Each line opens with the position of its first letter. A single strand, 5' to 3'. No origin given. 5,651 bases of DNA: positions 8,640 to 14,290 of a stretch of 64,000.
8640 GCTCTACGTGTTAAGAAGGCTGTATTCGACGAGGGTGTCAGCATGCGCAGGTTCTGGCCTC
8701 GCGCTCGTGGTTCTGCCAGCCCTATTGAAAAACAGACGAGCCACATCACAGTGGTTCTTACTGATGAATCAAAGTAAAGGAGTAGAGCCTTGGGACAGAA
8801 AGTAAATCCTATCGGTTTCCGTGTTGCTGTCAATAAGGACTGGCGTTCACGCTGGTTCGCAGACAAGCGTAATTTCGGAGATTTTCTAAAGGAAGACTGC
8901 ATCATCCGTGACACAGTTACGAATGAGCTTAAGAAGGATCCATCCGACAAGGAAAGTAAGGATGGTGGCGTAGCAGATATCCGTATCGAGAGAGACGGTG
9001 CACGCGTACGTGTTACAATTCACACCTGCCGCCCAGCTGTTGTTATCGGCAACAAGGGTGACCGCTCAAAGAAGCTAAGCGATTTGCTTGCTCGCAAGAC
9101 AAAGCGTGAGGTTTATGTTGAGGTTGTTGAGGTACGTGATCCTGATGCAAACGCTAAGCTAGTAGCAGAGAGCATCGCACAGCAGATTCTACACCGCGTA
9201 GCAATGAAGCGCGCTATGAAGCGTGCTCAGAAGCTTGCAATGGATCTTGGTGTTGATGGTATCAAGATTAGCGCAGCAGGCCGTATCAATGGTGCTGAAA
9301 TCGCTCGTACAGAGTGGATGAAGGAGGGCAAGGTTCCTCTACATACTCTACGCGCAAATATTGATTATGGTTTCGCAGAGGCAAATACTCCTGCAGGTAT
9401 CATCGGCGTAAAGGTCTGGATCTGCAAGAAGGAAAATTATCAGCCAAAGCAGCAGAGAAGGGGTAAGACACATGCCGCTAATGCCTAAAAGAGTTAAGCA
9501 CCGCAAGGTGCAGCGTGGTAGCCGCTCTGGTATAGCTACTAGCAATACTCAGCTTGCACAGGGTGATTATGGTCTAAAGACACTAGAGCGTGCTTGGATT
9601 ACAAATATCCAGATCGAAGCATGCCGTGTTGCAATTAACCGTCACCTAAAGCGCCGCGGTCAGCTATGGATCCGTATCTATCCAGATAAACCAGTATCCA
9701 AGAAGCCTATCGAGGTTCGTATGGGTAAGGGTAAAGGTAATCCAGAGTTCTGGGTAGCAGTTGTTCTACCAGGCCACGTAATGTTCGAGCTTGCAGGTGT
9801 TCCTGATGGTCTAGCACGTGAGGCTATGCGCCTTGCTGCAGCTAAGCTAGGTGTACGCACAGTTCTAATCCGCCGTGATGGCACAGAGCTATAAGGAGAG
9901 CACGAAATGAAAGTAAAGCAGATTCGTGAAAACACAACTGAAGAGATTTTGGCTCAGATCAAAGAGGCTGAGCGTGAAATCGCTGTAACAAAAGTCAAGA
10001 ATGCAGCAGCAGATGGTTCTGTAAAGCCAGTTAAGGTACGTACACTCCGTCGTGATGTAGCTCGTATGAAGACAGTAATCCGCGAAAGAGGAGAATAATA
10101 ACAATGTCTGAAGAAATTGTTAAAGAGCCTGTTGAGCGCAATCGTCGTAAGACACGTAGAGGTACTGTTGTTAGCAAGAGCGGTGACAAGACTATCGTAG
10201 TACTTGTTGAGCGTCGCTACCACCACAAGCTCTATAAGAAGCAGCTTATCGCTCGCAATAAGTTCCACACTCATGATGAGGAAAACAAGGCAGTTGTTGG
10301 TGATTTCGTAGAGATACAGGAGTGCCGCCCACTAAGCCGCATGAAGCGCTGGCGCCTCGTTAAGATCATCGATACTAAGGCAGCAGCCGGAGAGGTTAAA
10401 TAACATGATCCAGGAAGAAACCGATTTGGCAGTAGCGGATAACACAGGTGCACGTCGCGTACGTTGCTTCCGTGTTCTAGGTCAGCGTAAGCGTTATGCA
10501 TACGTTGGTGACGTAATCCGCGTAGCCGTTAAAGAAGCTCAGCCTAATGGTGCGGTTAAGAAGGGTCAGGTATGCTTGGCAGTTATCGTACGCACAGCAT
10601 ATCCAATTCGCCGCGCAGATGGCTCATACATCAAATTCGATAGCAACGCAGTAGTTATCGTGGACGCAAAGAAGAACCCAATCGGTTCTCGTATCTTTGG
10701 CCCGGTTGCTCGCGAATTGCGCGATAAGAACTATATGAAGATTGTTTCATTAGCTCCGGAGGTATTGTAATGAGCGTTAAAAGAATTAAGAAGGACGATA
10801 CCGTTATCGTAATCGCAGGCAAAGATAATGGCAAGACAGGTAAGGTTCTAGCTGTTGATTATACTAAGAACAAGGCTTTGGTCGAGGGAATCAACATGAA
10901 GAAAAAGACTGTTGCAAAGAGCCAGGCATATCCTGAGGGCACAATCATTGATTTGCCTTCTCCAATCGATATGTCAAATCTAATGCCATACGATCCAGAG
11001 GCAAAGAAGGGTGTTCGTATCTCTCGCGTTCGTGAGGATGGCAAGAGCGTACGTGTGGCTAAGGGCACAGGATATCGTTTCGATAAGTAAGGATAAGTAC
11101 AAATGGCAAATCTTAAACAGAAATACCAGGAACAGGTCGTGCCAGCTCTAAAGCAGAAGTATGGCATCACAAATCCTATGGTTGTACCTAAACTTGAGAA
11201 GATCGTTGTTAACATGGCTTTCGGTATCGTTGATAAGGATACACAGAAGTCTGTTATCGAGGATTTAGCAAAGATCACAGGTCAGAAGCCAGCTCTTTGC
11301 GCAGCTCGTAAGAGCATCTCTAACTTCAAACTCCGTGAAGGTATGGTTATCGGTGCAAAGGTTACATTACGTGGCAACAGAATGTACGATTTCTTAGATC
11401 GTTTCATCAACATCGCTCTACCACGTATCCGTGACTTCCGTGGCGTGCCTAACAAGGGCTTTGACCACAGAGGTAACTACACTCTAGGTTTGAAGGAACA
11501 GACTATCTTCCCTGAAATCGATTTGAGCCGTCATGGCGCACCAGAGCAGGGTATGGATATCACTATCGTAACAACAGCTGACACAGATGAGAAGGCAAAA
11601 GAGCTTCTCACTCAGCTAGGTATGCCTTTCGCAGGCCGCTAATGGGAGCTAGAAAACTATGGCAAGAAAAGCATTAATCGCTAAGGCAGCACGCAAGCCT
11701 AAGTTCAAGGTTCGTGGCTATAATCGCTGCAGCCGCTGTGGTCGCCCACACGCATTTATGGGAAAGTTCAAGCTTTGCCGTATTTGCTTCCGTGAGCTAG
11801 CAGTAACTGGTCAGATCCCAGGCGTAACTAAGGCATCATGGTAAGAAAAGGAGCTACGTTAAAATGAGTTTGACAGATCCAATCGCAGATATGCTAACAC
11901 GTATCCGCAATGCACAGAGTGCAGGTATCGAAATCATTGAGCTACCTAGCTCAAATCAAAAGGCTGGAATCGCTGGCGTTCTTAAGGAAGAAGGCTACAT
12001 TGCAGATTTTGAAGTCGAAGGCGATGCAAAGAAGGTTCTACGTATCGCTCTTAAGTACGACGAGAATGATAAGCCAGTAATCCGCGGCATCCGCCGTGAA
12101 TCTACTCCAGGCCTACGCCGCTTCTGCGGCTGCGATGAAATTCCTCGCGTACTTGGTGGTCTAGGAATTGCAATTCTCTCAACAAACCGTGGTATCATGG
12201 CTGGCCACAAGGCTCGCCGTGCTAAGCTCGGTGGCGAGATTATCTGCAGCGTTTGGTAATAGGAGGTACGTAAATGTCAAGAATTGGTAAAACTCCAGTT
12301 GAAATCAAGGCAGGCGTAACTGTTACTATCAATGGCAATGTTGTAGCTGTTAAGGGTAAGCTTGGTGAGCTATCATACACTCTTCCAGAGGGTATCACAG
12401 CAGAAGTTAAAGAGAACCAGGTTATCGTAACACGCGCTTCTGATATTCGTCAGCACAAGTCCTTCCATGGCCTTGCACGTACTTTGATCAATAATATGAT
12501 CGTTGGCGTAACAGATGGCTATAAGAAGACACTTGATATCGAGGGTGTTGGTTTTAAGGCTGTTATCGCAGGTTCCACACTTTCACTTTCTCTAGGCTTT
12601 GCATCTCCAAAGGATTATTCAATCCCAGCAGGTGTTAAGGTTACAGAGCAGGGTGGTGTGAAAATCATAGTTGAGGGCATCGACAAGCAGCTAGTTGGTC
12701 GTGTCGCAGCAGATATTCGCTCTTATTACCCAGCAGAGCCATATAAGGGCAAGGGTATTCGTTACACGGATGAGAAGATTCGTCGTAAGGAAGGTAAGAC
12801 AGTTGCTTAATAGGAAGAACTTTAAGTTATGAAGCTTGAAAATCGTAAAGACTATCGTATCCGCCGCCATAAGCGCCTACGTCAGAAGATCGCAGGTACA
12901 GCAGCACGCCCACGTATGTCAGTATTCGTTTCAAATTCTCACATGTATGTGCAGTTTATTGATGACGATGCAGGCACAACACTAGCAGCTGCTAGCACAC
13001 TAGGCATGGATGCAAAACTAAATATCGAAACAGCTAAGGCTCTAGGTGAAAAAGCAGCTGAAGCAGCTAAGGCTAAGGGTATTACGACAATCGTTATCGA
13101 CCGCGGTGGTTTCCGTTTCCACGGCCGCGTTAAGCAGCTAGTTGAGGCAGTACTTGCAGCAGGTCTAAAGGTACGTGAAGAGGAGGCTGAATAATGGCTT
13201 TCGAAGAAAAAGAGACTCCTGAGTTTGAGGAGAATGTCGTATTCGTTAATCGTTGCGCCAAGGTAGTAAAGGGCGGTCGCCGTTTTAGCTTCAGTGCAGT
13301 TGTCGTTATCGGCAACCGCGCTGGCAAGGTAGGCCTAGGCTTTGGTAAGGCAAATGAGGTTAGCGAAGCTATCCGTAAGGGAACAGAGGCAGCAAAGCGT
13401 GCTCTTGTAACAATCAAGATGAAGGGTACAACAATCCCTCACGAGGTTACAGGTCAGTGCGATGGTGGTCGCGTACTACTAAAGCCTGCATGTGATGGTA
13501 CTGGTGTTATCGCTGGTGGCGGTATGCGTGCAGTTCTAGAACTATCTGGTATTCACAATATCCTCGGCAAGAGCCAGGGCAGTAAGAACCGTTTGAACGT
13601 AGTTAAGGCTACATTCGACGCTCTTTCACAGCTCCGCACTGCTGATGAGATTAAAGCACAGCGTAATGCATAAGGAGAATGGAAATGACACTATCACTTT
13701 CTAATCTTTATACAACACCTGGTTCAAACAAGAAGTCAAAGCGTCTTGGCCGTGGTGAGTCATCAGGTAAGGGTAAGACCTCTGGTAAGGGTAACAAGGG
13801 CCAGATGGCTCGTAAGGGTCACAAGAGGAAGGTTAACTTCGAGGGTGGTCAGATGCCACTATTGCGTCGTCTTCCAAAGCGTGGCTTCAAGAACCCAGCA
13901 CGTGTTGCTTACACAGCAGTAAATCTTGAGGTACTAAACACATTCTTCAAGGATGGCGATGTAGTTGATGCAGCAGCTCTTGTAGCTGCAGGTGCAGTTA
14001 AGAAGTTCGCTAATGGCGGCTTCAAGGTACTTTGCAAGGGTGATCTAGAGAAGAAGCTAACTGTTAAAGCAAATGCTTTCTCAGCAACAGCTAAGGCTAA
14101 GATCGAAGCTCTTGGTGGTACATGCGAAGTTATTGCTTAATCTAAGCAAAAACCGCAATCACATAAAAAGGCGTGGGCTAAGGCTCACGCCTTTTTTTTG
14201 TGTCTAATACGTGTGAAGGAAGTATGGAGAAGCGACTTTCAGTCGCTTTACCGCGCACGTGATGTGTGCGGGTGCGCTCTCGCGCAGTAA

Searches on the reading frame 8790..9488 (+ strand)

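Call 73: search_protein_families(library=pfam, proteins=[window:8790-9488:+], max_evalue=0.00001)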
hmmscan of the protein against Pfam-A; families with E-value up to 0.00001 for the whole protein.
window:8790-9488:+ (232 aa): 3 families
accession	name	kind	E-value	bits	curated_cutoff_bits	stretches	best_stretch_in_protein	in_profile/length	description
PF00189.25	Ribosomal_S3_C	-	7e-33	113.4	34.1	1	129-211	1-83/83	Ribosomal protein S3, C-terminal domain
PF07650.23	KH_2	-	5.3e-13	49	22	1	55-119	14-77/78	KH domain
PF05316.17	VAR1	-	5.6e-06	27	33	0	144-213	117-194/195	Mitochondrial ribosomal protein (VAR1)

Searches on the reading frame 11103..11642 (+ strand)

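Call 73: search_protein_families(library=pfam, proteins=[window:11103-11642:+], max_evalue=0.00001)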
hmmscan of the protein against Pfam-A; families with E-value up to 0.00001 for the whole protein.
window:11103-11642:+ (179 aa): 2 families
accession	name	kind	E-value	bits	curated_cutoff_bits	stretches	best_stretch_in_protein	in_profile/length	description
PF00673.26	Ribosomal_L5_C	-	4e-38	129.9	27.8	1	83-176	2-94/94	ribosomal L5P family C-terminus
PF00281.24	Ribosomal_L5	-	2.9e-18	66.3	34.9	1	24-78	1-57/57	Ribosomal protein L5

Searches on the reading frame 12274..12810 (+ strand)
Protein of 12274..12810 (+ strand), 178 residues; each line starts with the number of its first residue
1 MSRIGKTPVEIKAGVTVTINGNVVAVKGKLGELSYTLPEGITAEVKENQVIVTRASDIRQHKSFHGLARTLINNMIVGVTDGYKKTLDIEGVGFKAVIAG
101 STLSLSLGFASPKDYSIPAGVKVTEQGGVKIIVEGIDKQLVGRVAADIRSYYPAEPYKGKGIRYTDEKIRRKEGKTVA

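Call 73: search_protein_families(library=pfam, proteins=[window:12274-12810:+], max_evalue=0.00001)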
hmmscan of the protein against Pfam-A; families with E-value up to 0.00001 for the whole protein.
window:12274-12810:+ (178 aa): 1 family
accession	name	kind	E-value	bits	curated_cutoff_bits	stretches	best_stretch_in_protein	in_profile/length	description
PF00347.28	Ribosomal_L6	-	5.7e-38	130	27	2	13-82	3-80/80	Ribosomal protein L6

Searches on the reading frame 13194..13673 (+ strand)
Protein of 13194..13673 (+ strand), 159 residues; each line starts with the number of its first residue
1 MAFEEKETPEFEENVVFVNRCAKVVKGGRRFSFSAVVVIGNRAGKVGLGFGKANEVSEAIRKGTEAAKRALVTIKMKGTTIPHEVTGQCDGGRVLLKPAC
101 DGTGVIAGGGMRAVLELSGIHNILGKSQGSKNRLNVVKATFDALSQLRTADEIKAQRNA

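Call 73: search_protein_families(library=pfam, proteins=[window:13194-13673:+], max_evalue=0.00001)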
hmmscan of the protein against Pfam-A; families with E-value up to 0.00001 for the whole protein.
window:13194-13673:+ (159 aa): 2 families
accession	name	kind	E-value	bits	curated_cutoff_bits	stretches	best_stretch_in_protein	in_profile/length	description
PF03719.21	Ribosomal_S5_C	-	3.3e-29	100.6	21.5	1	87-157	1-71/71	Ribosomal protein S5, C-terminal domain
PF00333.26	Ribosomal_S5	-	6.4e-26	90.6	27.1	1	11-75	1-65/65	Ribosomal protein S5, N-terminal domain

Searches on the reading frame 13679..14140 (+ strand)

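Call 74: search_protein_families(library=pfam, proteins=[window:13679-14140:+], max_evalue=0.00001)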
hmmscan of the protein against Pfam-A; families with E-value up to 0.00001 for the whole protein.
window:13679-14140:+ (153 aa): 1 family
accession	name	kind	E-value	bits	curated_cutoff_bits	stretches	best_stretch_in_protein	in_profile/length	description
PF00828.25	Ribosomal_L27A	-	4.8e-19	69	21.5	1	81-150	2-72/72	Ribosomal proteins 50S-L15, 50S-L18e, 60S-L27A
